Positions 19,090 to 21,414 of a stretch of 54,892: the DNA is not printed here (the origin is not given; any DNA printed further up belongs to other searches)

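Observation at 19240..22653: RM module without HsdR: nuclease-fold-fused gamma N6A methylase plus two-TRD S subunit (BcgI-like Type IIB, or a new Type I derivative)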

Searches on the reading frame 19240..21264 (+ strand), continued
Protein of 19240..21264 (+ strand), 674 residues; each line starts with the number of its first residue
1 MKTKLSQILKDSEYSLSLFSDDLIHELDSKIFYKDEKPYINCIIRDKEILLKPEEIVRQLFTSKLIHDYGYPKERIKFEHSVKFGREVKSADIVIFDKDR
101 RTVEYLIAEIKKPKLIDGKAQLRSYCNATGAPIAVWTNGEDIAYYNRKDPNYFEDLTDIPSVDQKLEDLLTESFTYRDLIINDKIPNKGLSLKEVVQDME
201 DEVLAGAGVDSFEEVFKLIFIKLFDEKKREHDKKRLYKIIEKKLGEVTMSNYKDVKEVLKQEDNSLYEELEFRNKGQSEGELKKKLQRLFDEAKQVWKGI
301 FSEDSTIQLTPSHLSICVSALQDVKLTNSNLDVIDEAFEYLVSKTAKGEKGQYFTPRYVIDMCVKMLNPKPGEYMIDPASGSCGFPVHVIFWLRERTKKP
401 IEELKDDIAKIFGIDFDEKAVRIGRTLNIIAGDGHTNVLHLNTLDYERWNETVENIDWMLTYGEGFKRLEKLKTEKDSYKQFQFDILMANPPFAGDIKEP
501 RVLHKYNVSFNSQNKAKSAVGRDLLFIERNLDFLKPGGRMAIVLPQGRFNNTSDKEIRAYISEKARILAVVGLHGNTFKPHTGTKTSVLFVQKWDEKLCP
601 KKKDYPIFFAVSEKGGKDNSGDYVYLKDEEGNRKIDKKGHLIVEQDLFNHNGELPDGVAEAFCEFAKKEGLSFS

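Call 43: find_encoding_contigs(protein=P0002, flank=8000, max_places=2)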
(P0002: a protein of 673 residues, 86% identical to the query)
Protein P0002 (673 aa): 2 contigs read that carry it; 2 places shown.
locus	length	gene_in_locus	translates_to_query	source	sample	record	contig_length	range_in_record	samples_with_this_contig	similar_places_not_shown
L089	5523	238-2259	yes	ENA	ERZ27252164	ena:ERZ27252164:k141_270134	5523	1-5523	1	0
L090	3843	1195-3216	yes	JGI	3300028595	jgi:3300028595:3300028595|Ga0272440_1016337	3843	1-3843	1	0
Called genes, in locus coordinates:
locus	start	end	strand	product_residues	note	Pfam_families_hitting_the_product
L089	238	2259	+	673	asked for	PF13588:HSDR_N_2, PF02384:N6_Mtase, PF07669:Eco57I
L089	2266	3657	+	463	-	PF01420:Methylase_S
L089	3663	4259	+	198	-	-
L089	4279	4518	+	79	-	PF09954:DUF2188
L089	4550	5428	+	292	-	-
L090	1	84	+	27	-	?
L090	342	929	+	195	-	-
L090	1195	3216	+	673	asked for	PF13588:HSDR_N_2, PF02384:N6_Mtase, PF07669:Eco57I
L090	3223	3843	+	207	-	?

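Call 52: search_protein_families(library=pfam, proteins=[L088:6053-6889:+, L088:6893-8389:+, L089:3663-4259:+, L089:4550-5428:+, L088:183-782:+, L088:1258-2388:+], max_evalue=0.01)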
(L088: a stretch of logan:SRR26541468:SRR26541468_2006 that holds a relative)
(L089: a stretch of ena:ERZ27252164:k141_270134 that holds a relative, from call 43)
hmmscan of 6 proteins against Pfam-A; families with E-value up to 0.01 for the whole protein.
L088:6053-6889:+ (278 aa): 0 families

L088:6893-8389:+ (499 aa): 3 families
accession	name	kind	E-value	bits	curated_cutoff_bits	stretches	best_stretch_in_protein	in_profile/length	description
PF00239.26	Resolvase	-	2e-19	70.6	23.3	1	3-156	1-145/145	Resolvase, N terminal domain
PF07508.19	Recombinase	-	5.2e-16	59.2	21.1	1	180-265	1-99/102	Recombinase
PF13408.12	Zn_ribbon_recom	-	4.4e-09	37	25.3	1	282-334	2-56/58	Recombinase zinc beta ribbon domain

L089:3663-4259:+ (198 aa): 1 family
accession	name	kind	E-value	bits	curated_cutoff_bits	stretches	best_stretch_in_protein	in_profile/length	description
PF06414.18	Zeta_toxin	-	0.00011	22.2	22.3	0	40-68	9-36/199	Zeta toxin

L089:4550-5428:+ (292 aa): 0 families

L088:183-782:+ (199 aa): 0 families

L088:1258-2388:+ (376 aa): 0 families

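Call 59: predict_structure(alignment_id=A2)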
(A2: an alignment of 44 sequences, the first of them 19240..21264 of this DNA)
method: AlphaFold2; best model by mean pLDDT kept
length: 674 residues; sequences in the alignment: 44
mean_pLDDT: 54.4   pTM: 0.35
mean pLDDT of the five models: 54.4, 51.9, 48.3, 46.8, 46.8
residues with pLDDT >= 90: 3; 70-90: 168; 50-70: 188; < 50: 315
segments of 3 or more residues with pLDDT < 50: 79-171, 206-209, 328-335, 341-388, 410-416, 418-473, 475-503, 573-580, 582-584, 610-624, 636-674
pLDDT, mean of each block of 10 residues (from residue 1): 71 69 84 87 80 75 67 55 32 32 33 34 37 31 31 26 30 70 65 61 50 72 82 84 70 82 83 71 86 76 75 67 58 49 41 37 37 28 38 56 55 44 37 36 42 43 42 43 36 39 57 61 65 58 57 67 76 44 55 71 60 34 53 52 37 40 44 26
secondary structure, 60 per line:
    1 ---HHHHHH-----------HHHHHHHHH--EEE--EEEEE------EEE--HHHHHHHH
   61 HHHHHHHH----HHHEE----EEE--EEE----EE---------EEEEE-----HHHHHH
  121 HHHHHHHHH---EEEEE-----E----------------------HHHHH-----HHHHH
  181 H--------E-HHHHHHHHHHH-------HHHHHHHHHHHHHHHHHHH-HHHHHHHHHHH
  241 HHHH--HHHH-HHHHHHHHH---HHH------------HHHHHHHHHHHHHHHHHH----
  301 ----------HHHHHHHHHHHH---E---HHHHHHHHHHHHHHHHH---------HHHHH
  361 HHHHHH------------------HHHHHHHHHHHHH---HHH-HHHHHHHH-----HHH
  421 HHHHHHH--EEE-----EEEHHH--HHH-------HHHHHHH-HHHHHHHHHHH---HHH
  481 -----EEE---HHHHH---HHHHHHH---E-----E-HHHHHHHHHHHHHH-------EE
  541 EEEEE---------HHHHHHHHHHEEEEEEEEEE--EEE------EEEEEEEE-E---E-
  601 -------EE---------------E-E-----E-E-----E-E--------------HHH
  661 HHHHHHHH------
elements in order (helices of 4 or more, strands of 3 or more residues): H4-9 H21-29 E32-34 E37-41 E48-50 H53-68 E82-84 E87-89 E105-109 H115-129 E133-137 H166-170 H176-181 H192-202 H210-228 H230-244 H247-250 H252-260 H279-296 H311-322 H330-346 H356-366 H385-397 H405-412 H418-427 E430-432 E438-440 H456-462 H464-474 E486-488 H492-496 H500-506 H518-531 E539-545 H555-564 E565-574 E577-579 E586-593 H658-668

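Call 62: search_solved_structures(query=A3, max_evalue=0.01, show_alignments=1)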
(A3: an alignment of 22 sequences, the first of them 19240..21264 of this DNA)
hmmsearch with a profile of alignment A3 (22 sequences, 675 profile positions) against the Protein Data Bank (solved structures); distinct sequences matched with E-value up to 0.01: 12.
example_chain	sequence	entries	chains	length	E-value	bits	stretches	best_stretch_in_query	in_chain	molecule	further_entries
8w0p_A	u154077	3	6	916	8.1e-47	163.3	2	213-622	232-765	RM.BsaXI | site-specific DNA-methyltransferase (adenine-specific)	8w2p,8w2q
7vru_A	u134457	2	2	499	3.1e-25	92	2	278-385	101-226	Site-specific DNA-methyltransferase (adenine-specific)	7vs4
2y7c_B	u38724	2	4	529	2.7e-23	85.5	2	255-384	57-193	TYPE I RESTRICTION ENZYME ECOKI M PROTEIN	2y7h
2ar0_A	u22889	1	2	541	2.8e-23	85.4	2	255-384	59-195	Type I restriction enzyme EcoKI M protein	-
5ybb_A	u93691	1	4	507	1.6e-21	79.7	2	297-392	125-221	Type I restriction-modification system methyltransferase subunit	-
3ufb_A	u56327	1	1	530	7.3e-20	74.2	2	297-390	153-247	Type I restriction-modification system methyltransferase subunit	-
2okc_A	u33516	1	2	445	1.7e-19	73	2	275-401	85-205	Type I restriction enzyme StySJI M protein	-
3khk_A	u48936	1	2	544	3.1e-16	62.2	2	277-426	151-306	Type I restriction-modification system methylation subunit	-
7eew_A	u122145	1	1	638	1.2e-15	60.2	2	517-588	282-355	Type I restriction-modification system methyltransferase subunit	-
7vru_B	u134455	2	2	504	1.7e-12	49.9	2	477-575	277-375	Site-specific DNA-methyltransferase (adenine-specific)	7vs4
2f8l_A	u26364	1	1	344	1.2e-06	30.5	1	515-590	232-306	hypothetical protein lmo1582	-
4r5q_A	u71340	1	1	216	0.00094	20.9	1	76-164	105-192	CRISPR-associated exonuclease, Cas4 family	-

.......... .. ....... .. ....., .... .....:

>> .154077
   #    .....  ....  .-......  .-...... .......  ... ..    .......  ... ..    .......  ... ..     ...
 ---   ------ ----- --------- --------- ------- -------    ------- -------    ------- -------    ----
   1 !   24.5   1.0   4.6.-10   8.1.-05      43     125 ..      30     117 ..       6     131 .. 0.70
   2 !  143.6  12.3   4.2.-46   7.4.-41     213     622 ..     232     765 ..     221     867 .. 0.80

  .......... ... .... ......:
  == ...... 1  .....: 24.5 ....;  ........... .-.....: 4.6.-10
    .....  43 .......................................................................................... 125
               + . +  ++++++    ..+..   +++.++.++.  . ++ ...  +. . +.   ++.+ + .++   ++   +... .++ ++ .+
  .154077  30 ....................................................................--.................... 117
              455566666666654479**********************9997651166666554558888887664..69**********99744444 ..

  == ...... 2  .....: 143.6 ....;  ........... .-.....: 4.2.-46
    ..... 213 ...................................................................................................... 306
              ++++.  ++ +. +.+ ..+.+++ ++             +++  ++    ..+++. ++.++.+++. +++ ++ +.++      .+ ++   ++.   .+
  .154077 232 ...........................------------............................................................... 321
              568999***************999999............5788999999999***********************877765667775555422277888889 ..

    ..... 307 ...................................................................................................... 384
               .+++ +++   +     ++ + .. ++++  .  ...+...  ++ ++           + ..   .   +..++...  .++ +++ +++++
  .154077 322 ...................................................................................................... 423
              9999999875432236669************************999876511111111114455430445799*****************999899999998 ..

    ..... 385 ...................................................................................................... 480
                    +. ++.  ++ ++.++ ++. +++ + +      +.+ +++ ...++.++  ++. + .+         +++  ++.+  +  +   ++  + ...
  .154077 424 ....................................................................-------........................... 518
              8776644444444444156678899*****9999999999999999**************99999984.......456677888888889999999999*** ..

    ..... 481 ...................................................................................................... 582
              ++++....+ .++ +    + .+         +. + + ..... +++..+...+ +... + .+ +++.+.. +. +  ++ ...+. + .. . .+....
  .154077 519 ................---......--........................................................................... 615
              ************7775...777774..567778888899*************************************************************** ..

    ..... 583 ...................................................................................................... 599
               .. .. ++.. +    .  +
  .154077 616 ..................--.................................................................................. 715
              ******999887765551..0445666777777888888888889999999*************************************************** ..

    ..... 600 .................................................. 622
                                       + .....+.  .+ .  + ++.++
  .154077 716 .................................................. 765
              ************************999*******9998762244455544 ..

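Call 73: search_dna_similar(query=window:19240-21264:+, collection=plasmids, mode=protein, max_rows=15, max_evalue=1e-20)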
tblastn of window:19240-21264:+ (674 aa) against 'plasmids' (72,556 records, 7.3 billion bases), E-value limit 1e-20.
Records with a match: 45; places in all: 45; records where one place covers at least 80% of the query: 15.
Best place of each record, by identity: <60% 45.
By first word of the organism name: Acinetobacter 5; Spiroplasma 4; Klebsiella 2; Trichormus 2; Thermus 2; Arthrobacter 2; Picosynechococcus 1; Hymenobacter 1; Skermanella 1; Phocaeicola 1; and 24 more.
By predicted mobility (MOB-suite, as given by PLSDB): non-mobilizable 29; mobilizable 12; conjugative 4.
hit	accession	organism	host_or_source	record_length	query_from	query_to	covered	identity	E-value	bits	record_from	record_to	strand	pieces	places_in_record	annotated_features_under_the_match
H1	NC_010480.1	Picosynechococcus sp. PCC 7002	-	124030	4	673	99%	57.1%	0e+0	793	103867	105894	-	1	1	N-6 DNA methylase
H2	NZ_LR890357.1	Klebsiella pneumoniae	Homo sapiens,urine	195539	10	673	99%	51.0%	0e+0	683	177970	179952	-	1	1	N-6 DNA methylase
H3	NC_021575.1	Trichormus variabilis ATCC 29413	-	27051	53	597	81%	40.5%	5e-122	407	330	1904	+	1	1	N-6 DNA methylase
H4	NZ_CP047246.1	Trichormus variabilis 0441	cell culture,thermal spring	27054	53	597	81%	40.5%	5e-122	407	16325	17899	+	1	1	N-6 DNA methylase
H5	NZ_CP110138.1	Hymenobacter sp. YIM 151858-1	whole organism,soil sample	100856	59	671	91%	28.4%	3e-57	218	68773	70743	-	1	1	N-6 DNA methylase | restriction endonuclease subunit S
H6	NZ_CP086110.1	Skermanella mucosa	single cell,crude oil contaminated ...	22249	53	631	86%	29.4%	3e-58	220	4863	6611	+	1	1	N-6 DNA methylase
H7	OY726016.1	Phocaeicola massiliensis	-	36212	42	654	89%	27.9%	1e-51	231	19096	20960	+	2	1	record has no annotation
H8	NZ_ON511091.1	Spiroplasma citri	Sesamum indicum,whole organism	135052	59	628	79%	29.9%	4e-40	233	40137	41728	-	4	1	N-6 DNA methylase (x2) | hypothetical protein (x2)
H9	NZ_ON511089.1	Spiroplasma citri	Neoaliturus haematoceps,leaves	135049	59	628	79%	29.9%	4e-40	233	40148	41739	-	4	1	N-6 DNA methylase (x2) | hypothetical protein (x2)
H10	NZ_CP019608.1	Tessaracoccus flavescens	mono isolate,marine sediment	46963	65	631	84%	27.8%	1e-55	213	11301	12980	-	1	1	N-6 DNA methylase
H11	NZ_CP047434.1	Spiroplasma citri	Neoaliturus tenellus,cell culture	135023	59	622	78%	29.4%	3e-46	213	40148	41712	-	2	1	N-6 DNA methylase | hypothetical protein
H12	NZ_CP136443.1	Paenarthrobacter sp. AT5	atrazine-producing pesticide factory ...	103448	59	643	87%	26.1%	7e-50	196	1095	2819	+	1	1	N-6 DNA methylase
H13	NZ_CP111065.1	Chondrinema litorale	Seaweed,red alga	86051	89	631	81%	28.1%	2e-52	203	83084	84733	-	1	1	N-6 DNA methylase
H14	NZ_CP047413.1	Ligilactobacillus salivarius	Equus caballus,Isolated and purified ...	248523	47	593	81%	27.5%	7e-43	174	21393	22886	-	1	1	N-6 DNA methylase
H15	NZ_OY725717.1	Collinsella aerofaciens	-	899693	53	656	90%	24.4%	6e-38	159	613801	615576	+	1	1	N-6 DNA methylase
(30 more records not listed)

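Call 74: search_dna_similar(query=window:19240-21264:+, collection=phages, mode=protein, max_rows=10, max_evalue=1e-20)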
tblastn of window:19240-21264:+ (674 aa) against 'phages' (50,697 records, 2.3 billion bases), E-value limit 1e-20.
Records with a match: 18; places in all: 18; records where one place covers at least 80% of the query: 3.
Best place of each record, by identity: <60% 18.
By first word of the organism name: Mycobacterium 6; Streptococcus 6; Bacteriophage 4; Acinetobacter 2.
By host as written in the record: Streptococcus suis 6; - 5; Mycobacterium smegmatis mc2 155 4; Helicobacter heilmannii 1; Mycobacterium abscessus GD51 1; Mycolicibacterium smegmatis 1.
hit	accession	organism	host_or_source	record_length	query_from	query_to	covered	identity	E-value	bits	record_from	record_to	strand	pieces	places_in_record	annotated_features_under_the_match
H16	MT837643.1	Bacteriophage sp.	human fecal samples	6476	5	673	99%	58.6%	0e+0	802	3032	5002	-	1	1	record has no annotation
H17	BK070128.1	Bacteriophage sp.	Helicobacter heilmannii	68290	44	628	87%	27.9%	1e-51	199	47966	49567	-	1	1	hypothetical protein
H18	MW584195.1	Mycobacterium phage prophiGD51-2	Mycobacterium abscessus GD51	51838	53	646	88%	26.4%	3e-53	204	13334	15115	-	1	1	13: type I restriction-modification system methyltransferase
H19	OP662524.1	Streptococcus phage YS387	Streptococcus suis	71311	183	636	67%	33.9%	2e-65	240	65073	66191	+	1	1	SAM-dependent methyltransferase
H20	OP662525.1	Streptococcus phage YS225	Streptococcus suis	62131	183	636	67%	33.9%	3e-65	240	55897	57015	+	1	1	SAM-dependent methyltransferase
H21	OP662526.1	Streptococcus phage YS262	Streptococcus suis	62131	183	636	67%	33.9%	3e-65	240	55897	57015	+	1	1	SAM-dependent methyltransferase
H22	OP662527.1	Streptococcus phage YS255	Streptococcus suis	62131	183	636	67%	33.9%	3e-65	240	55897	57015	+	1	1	SAM-dependent methyltransferase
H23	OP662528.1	Streptococcus phage YS214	Streptococcus suis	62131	183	636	67%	33.9%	3e-65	240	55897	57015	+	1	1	SAM-dependent methyltransferase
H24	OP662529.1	Streptococcus phage YS199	Streptococcus suis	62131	183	636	67%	33.9%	3e-65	240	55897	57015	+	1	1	SAM-dependent methyltransferase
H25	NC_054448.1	Mycobacterium phage Raymond7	Mycobacterium smegmatis mc2 155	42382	91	624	79%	26.3%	2e-24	115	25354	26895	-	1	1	28: type 1 restriction enzyme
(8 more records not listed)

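Call 75: get_annotated_region(hit=H1, flank=7000)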
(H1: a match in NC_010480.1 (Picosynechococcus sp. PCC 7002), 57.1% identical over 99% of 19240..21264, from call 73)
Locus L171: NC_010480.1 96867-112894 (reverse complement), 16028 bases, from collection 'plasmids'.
description: Picosynechococcus sp. PCC 7002 plasmid pAQ6, complete sequence
organism: Picosynechococcus sp. PCC 7002 (NCBI taxid 32049)
taxonomy: Bacteria; Cyanobacteriota; Cyanophyceae; Chroococcales; Geminocystaceae; Picosynechococcus; Picosynechococcus sp. PCC 7002
host: -; source: -; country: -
typing (MOB-suite, as given by PLSDB): mobilizable; relaxase MOBF
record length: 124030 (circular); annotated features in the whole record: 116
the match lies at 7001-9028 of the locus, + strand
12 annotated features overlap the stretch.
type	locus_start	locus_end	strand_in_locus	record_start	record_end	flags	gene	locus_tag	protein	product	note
CDS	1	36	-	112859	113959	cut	-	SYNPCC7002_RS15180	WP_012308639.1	hypothetical protein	-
CDS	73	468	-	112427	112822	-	-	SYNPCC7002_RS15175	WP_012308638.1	hypothetical protein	-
CDS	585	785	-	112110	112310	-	-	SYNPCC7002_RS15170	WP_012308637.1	hypothetical protein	-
CDS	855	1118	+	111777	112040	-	-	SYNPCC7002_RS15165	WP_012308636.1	hypothetical protein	-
CDS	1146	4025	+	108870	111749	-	-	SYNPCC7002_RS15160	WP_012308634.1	helicase-related protein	-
CDS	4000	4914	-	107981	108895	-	-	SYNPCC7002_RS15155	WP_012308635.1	hypothetical protein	-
CDS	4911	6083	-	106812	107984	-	-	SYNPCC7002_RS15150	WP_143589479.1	hypothetical protein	-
CDS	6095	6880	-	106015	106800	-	-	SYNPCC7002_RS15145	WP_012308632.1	hypothetical protein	-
CDS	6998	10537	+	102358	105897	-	-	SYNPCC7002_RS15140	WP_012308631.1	N-6 DNA methylase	GO:0006306 - DNA methylation [Evidence IEA]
CDS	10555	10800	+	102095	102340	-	-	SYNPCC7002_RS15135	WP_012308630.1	hypothetical protein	-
CDS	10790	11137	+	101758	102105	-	-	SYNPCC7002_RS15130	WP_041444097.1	type II toxin-antitoxin system RelE/ParE family toxin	-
CDS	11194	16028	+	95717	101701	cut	-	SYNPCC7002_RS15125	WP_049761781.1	strawberry notch C-terminal domain-containing protein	-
